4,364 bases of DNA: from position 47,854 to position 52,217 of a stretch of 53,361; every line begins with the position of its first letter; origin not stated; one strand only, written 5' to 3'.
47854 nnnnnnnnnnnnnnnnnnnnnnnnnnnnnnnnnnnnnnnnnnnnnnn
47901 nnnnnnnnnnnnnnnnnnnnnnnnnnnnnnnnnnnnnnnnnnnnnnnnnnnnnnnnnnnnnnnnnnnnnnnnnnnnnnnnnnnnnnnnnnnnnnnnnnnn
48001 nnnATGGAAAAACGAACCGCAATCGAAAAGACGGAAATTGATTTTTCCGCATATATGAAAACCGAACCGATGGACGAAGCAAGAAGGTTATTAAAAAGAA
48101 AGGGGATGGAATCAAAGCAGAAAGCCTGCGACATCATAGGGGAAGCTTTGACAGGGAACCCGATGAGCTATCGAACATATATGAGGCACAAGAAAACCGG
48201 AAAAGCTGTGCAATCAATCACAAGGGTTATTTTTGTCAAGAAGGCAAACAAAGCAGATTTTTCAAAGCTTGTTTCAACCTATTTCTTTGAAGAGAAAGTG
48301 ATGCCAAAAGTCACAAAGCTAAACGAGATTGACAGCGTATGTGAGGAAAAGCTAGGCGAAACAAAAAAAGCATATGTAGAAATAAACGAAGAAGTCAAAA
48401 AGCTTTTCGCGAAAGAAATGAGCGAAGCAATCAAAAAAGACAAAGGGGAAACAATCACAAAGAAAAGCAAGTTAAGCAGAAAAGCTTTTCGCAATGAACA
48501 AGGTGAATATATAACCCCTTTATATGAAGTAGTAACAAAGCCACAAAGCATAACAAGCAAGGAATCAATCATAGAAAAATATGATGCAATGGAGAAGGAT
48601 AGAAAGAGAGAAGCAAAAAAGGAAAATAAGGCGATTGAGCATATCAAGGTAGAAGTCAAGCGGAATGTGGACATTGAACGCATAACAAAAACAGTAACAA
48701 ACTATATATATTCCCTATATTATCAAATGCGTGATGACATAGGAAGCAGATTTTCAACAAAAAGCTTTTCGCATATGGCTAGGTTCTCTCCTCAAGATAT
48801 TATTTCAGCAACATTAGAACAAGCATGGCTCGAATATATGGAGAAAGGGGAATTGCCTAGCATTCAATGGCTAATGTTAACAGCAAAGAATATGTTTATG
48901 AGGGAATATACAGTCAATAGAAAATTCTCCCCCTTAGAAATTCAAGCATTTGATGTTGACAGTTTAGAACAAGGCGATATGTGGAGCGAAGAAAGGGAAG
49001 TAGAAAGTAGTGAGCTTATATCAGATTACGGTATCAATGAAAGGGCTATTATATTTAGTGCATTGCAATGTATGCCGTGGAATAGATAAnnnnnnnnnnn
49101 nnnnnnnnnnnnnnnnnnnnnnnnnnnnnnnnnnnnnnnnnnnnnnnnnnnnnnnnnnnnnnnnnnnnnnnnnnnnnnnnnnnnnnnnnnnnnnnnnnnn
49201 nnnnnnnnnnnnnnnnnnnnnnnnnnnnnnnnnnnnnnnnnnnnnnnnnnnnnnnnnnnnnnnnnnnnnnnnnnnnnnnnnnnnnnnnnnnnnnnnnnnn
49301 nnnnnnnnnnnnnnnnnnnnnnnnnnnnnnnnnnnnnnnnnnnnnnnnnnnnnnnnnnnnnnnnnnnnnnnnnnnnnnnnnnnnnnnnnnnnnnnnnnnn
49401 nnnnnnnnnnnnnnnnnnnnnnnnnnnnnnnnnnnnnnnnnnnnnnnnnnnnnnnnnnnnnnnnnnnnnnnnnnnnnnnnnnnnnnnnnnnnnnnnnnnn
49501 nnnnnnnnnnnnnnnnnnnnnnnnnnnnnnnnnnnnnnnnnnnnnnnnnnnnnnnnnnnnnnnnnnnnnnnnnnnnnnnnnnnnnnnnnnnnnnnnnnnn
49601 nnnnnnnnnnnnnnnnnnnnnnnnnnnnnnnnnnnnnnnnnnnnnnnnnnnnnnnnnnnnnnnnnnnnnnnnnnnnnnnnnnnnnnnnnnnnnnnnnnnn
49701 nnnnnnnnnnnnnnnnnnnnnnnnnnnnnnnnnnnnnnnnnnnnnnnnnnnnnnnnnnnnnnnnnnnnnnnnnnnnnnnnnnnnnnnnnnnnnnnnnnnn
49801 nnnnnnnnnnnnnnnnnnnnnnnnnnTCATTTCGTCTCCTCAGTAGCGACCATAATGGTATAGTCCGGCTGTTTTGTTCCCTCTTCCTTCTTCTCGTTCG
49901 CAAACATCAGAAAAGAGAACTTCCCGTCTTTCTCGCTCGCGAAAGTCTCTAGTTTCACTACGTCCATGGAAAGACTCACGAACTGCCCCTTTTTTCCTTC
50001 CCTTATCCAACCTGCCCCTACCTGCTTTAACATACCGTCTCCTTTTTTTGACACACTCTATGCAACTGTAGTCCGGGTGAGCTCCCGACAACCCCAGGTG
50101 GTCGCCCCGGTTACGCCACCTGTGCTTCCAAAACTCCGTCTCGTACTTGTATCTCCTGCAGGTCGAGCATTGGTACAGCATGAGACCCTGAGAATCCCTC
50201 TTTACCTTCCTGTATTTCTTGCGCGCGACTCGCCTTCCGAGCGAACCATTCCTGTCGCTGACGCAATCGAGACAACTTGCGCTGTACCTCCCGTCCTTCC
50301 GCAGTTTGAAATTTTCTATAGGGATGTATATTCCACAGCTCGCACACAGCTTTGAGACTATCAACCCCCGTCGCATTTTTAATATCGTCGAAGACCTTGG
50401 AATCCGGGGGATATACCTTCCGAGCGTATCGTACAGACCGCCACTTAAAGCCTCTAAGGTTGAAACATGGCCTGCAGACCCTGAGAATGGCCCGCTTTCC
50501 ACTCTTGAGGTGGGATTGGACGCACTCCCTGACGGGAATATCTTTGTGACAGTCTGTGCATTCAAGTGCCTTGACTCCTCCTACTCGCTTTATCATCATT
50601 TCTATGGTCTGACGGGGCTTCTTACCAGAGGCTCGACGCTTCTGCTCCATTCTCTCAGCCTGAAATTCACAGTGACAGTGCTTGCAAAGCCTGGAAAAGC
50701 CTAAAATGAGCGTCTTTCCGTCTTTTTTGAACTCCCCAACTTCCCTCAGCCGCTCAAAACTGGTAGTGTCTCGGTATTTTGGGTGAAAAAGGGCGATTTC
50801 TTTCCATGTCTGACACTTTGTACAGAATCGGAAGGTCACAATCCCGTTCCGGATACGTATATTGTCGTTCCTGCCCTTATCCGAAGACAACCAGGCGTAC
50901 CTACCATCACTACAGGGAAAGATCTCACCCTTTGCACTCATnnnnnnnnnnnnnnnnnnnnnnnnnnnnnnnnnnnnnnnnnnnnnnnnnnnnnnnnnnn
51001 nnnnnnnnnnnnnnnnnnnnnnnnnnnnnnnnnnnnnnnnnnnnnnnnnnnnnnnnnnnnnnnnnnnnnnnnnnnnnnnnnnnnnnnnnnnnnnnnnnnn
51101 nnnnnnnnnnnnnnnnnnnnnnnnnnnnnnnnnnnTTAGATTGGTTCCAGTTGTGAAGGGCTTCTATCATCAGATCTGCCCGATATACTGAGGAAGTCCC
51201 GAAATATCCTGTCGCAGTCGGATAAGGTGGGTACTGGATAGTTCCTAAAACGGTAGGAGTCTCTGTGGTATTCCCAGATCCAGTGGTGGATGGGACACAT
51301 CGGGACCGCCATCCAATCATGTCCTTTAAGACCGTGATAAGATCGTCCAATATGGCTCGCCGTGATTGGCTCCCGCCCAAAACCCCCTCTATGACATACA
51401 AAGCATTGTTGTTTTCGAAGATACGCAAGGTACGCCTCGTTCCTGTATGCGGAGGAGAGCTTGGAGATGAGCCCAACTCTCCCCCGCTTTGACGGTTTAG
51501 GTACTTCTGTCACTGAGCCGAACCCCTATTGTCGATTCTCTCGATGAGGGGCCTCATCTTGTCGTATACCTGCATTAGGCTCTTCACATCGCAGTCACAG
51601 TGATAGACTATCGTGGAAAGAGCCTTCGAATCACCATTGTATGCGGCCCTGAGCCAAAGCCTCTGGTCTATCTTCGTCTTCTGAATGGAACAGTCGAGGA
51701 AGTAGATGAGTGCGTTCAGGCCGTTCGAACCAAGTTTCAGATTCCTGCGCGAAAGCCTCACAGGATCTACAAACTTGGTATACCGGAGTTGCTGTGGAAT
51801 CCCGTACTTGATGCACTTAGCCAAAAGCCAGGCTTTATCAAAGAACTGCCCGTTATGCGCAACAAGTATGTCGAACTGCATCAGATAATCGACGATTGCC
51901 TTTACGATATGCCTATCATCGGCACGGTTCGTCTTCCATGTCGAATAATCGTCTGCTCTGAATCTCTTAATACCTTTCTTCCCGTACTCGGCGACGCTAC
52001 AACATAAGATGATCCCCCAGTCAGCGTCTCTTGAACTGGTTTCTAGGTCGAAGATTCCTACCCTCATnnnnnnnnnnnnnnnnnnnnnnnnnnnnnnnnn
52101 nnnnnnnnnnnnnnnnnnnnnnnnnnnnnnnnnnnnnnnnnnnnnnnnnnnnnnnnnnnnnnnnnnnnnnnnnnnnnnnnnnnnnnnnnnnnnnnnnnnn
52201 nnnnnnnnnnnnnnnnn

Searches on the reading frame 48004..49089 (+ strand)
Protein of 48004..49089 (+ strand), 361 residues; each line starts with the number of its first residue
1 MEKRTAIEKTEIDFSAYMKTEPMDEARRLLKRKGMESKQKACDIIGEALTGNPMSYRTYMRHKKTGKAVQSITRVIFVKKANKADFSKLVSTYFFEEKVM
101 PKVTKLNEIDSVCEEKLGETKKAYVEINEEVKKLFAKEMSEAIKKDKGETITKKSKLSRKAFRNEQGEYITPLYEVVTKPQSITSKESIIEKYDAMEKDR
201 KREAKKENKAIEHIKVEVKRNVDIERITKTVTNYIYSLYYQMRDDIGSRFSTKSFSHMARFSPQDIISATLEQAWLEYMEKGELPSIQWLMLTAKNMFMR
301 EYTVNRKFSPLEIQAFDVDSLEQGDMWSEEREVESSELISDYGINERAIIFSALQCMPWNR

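Call 9: search_protein_families(library=pfam, proteins=[window:48004-49089:+], max_evalue=0.01)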
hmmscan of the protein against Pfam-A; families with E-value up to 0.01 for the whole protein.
window:48004-49089:+ (361 aa): 1 family
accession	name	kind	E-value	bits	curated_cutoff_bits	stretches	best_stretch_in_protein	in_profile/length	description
PF18351.6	Ago_N_1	-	0.0013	19.5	25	1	187-249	23-84/95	Fungal Argonaute N-terminal domain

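Call 10: search_protein_families(library=phrogs, proteins=[window:48004-49089:+], max_evalue=0.001)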
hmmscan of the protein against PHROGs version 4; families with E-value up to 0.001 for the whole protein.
window:48004-49089:+ (361 aa): 0 families

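Call 33: find_homologous_proteins(query=window:48004-49089:+, max_evalue=0.01)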
Query window:48004-49089:+ (361 aa): 1 proteins with E <= 0.01 among 1791 candidates.
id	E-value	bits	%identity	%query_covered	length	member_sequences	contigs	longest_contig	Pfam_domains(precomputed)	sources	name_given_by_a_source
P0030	4.4e-230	780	100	100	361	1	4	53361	-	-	-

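Call 34: search_protein_families(library=pfam, proteins=[window:48004-49089:+], max_evalue=10)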
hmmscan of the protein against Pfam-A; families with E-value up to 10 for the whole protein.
window:48004-49089:+ (361 aa): 3 families
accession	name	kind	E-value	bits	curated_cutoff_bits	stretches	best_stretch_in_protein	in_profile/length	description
PF18351.6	Ago_N_1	-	0.0013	19.5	25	1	187-249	23-84/95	Fungal Argonaute N-terminal domain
PF10152.14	CCDC53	-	0.32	11.9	24.6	1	101-242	7-122/147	Subunit CCDC53 of WASH complex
PF10545.15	MADF_DNA_bdg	-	5.6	7.8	22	1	200-245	18-63/84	Alcohol dehydrogenase transcription factor Myb/SANT-like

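Call 52: predict_structure(alignment_id=A1)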
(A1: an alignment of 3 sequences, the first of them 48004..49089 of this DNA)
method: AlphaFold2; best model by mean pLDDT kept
length: 361 residues; sequences in the alignment: 3
mean_pLDDT: 43.2   pTM: 0.27
mean pLDDT of the five models: 43.2, 40.3, 39.7, 38.8, 38.4
residues with pLDDT >= 90: 0; 70-90: 18; 50-70: 103; < 50: 240
segments of 3 or more residues with pLDDT < 50: 1-21, 65-189, 213-224, 244-261, 305-361
pLDDT, mean of each block of 10 residues (from residue 1): 28 38 65 73 63 64 43 31 32 30 31 36 39 39 33 26 37 28 39 65 60 41 49 55 45 37 55 54 54 60 49 36 31 29 31 31 26
secondary structure, 60 per line:
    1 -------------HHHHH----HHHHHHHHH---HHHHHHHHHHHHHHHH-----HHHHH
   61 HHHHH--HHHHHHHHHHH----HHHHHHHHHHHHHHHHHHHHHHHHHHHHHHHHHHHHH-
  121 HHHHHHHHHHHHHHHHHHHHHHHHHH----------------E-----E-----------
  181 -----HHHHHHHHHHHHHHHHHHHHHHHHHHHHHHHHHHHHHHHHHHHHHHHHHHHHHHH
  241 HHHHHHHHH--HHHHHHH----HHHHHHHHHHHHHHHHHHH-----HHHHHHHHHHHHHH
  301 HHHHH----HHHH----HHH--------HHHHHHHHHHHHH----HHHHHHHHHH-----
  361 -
elements in order: H14-18 H23-31 H35-50 H56-65 H68-78 H83-119 H121-146 H186-249 H252-258 H263-281 H287-305 H310-313 H329-341 H346-355

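Call 53: search_protein_representatives(alignment_id=A1)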
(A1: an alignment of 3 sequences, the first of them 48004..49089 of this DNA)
Query: 3 sequences, 309 profile positions. Proteins with E-value up to 0.001 (for the whole library): 4; up to 1e-10: 3; up to 1e-30: 3. The best 4 are listed.
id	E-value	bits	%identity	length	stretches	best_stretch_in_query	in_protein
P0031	4.5e-134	463.3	-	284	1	10-308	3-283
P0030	6.7e-116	403.6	-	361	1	1-307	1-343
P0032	4.8e-97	341.7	-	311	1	1-309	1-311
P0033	1.8e-08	50.8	-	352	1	46-270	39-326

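Call 56: search_solved_structures(query=A2, max_evalue=10, show_alignments=3)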
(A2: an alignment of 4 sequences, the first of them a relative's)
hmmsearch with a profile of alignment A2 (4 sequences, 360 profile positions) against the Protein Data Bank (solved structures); distinct sequences matched with E-value up to 10: 5.
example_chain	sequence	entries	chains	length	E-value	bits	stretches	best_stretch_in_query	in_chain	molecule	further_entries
1qa9_A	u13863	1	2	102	0.0026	20.1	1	95-173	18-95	HUMAN CD2 PROTEIN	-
1cdb_A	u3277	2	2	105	0.078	15.3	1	95-173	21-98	CD2 | HUMAN CD2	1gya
7bqq_A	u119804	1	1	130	0.099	15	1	226-296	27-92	Gogy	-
1hnf_A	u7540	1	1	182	0.24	13.7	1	96-176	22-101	CD2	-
6dv9_F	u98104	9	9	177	0.99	11.7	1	265-315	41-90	ECF RNA polymerase sigma factor SigL | RNA polymerase sigma factor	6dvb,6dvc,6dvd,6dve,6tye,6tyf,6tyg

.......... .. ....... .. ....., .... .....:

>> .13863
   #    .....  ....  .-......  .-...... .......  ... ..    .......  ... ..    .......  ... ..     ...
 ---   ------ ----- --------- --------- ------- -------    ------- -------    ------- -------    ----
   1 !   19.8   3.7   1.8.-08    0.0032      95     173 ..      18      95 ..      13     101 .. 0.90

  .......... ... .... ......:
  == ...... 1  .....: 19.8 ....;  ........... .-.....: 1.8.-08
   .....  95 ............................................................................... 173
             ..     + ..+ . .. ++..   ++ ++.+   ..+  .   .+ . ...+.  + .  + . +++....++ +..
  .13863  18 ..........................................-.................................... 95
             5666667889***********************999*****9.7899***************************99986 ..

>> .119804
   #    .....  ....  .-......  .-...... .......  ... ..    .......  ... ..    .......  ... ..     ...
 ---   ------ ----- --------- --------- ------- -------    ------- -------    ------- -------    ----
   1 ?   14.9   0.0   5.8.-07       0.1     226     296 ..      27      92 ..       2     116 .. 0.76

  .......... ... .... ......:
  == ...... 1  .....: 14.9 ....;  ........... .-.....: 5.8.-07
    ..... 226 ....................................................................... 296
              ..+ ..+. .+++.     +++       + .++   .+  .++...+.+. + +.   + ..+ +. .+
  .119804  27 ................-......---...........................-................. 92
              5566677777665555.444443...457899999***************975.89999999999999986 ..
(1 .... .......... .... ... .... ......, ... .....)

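Call 90: search_protein_families(library=ncbifam, proteins=[P0030, P0031, P0032, P0033], max_evalue=10)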
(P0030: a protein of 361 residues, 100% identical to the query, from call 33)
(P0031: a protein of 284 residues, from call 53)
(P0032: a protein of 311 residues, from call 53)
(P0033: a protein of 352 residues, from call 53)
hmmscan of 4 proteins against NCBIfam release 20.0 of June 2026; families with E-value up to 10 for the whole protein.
P0030 (361 aa): 0 families

P0031 (284 aa): 0 families

P0032 (311 aa): 0 families

P0033 (352 aa): 0 families

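Call 91: search_protein_families(library=phrogs, proteins=[P0030, P0031, P0032, P0033], max_evalue=1)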
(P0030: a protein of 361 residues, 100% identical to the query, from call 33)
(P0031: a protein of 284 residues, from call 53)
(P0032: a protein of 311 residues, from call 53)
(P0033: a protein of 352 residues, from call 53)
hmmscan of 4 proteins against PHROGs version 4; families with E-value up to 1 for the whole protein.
P0030 (361 aa): 2 families
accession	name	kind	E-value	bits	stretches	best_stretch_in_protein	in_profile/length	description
phrog_36608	-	unknown function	0.085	13.6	1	12-56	3-48/63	-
phrog_5459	-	unknown function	0.29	12.9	1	102-141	3-46/103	-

P0031 (284 aa): 0 families

P0032 (311 aa): 0 families

P0033 (352 aa): 2 families
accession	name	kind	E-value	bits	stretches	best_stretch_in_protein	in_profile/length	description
phrog_24942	-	unknown function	0.13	13.3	1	300-329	47-77/78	-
phrog_10215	-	unknown function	0.21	12.8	0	314-338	50-74/103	-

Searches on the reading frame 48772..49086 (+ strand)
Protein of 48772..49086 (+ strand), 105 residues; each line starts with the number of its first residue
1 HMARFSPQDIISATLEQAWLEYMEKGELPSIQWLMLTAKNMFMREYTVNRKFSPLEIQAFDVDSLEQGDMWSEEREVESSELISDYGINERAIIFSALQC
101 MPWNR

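Call 57: search_solved_structures(query=window:48772-49086:+, max_evalue=10, show_alignments=3)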
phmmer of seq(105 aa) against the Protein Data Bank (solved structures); distinct sequences matched with E-value up to 10: 0.

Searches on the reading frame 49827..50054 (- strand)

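Call 91: search_protein_families(library=phrogs, proteins=[window:49827-50054:-], max_evalue=1)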
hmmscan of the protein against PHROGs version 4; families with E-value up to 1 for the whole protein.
window:49827-50054:- (75 aa): 3 families
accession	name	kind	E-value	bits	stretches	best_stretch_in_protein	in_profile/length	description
phrog_18154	-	DNA, RNA and nucleotide metabolism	0.012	17.4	0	14-33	37-56/105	single strand DNA binding protein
phrog_12308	-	unknown function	0.099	13.8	1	16-61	12-55/70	-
phrog_15575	-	unknown function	0.17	12.9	1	21-73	109-160/193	-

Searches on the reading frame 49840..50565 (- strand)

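Call 91: search_protein_families(library=phrogs, proteins=[window:49840-50565:-], max_evalue=1)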
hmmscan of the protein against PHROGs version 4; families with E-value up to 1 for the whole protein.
window:49840-50565:- (241 aa): 6 families
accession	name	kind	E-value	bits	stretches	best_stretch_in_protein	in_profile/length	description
phrog_2340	-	DNA, RNA and nucleotide metabolism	4.1e-07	31.3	2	71-125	8-65/171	endonuclease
phrog_5558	-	moron, auxiliary metabolic gene and host takeover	5.2e-06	27.7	1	69-184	6-111/130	Lar-like restriction alleviation protein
phrog_2633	-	DNA, RNA and nucleotide metabolism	0.00059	21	1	66-113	8-57/142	endonuclease VII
phrog_2255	-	DNA, RNA and nucleotide metabolism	0.0013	19.2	1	71-138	53-118/211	HNH endonuclease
phrog_1035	-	DNA, RNA and nucleotide metabolism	0.0049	17.8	1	71-120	63-118/271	endonuclease VII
phrog_21598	-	unknown function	0.3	11.9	1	74-101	33-59/61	-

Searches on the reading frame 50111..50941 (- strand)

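Call 45: search_protein_families(library=pfam, proteins=[window:50111-50941:-], max_evalue=0.01)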
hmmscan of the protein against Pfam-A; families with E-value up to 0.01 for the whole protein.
window:50111-50941:- (276 aa): 1 family
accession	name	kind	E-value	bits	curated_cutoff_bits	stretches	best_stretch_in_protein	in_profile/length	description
PF03264.19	Cytochrom_NNT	-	0.00074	19.7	24.1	1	39-135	81-167/174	NapC/NirT cytochrome c family, N-terminal region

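Call 91: search_protein_families(library=phrogs, proteins=[window:50111-50941:-], max_evalue=1)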
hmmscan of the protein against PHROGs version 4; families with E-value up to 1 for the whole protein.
window:50111-50941:- (276 aa): 1 family
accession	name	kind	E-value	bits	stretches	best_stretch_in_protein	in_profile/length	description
phrog_5558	-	moron, auxiliary metabolic gene and host takeover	0.033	15.4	0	125-247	8-120/130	Lar-like restriction alleviation protein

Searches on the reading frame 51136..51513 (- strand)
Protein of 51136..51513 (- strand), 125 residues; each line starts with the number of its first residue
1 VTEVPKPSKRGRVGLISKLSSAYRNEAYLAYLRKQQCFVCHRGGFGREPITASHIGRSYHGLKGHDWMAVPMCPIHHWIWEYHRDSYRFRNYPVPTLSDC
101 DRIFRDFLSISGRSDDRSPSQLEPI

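Call 45: search_protein_families(library=pfam, proteins=[window:51136-51513:-], max_evalue=0.01)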
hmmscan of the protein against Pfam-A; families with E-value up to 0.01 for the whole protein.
window:51136-51513:- (125 aa): 1 family
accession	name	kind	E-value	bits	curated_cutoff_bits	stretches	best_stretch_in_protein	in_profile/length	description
PF06147.18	DUF968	-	5.4e-07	30.2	27.8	1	22-89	86-149/171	Protein of unknown function (DUF968)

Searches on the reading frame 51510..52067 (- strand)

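Call 45: search_protein_families(library=pfam, proteins=[window:51510-52067:-], max_evalue=0.01)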
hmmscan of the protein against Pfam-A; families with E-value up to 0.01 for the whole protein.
window:51510-52067:- (185 aa): 2 families
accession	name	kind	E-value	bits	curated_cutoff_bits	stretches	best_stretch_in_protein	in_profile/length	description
PF13482.12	RNase_H_2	-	4.3e-11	43.5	22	1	6-171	3-164/165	RNase_H superfamily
PF03104.25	DNA_pol_B_exo1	-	0.0052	16.7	23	0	49-100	141-194/242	DNA polymerase family B, exonuclease domain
